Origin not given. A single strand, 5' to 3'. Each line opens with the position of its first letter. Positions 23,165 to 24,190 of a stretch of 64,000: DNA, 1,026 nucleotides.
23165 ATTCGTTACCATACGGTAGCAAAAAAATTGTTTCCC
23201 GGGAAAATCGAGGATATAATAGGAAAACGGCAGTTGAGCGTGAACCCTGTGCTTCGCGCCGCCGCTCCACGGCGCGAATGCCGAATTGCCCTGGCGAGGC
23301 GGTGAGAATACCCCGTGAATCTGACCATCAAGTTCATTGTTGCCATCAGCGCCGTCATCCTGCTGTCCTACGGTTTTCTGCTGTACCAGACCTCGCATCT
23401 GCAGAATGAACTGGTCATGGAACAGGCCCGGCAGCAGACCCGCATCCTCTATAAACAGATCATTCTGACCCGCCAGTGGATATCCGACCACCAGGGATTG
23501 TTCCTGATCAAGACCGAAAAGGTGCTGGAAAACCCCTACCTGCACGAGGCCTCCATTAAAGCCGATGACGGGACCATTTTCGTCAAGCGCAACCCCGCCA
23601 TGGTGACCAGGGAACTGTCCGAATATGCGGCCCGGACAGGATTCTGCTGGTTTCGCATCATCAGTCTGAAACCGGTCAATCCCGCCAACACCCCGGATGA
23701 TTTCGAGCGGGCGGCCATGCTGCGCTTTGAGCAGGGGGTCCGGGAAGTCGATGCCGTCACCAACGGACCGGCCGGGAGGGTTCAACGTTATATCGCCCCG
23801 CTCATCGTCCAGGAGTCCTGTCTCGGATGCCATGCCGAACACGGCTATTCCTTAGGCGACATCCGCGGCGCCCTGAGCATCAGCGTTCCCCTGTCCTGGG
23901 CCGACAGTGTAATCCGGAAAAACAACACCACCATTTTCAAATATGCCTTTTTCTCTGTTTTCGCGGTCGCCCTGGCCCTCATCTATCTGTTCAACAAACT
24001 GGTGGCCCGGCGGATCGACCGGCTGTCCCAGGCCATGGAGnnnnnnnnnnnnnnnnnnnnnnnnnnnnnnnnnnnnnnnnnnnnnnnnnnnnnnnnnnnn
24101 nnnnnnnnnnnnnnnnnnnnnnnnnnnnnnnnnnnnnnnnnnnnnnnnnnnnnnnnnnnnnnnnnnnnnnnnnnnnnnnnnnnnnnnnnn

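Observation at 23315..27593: Haem-c sensor kinase, sigma-54 activator and HAO-family octahaem cytochrome encoded as one operon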

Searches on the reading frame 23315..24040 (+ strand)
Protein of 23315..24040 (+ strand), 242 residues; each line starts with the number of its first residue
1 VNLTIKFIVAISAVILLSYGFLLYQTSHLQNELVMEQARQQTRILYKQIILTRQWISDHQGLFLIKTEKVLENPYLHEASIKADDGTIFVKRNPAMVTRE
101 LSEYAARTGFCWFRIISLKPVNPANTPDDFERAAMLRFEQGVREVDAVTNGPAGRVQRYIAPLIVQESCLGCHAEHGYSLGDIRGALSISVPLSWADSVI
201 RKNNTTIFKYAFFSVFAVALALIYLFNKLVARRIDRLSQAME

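Call 77: find_related_loci(query=A2, collection=metagenome_contigs, flank=7000)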
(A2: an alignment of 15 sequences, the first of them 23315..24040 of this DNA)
Query A2 (242 aa) in metagenome_contigs; peptide patterns used: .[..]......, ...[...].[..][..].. (x = any residue, [..] = any of these).
251 stretches matched a pattern; 179 encode a relative of the query (tblastn E <= 1e-3); the best 80 are kept; 80 distinct loci.
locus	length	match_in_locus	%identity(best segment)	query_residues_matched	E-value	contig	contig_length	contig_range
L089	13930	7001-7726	83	1-242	3e-141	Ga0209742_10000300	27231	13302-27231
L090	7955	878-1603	81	1-242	4e-140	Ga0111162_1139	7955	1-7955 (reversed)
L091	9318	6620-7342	81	1-241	3e-139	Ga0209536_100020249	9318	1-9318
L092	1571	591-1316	81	1-242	2e-150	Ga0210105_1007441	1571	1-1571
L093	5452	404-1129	81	1-242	2e-139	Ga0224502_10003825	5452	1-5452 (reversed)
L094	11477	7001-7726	81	1-242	1e-138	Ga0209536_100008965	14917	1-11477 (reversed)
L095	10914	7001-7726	81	1-242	1e-138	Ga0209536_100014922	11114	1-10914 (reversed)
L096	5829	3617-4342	81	1-242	6e-139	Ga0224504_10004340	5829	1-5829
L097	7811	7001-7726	81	1-242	3e-138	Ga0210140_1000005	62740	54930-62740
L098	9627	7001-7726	81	1-242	6e-138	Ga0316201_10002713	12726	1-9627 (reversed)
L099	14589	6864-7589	81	1-242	5e-138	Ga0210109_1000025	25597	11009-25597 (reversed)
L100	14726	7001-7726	80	1-242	2e-137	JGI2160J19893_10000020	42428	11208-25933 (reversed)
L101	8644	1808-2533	80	1-242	1e-136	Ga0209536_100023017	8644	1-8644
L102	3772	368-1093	81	1-242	2e-140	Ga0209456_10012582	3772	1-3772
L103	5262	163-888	80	1-242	4e-137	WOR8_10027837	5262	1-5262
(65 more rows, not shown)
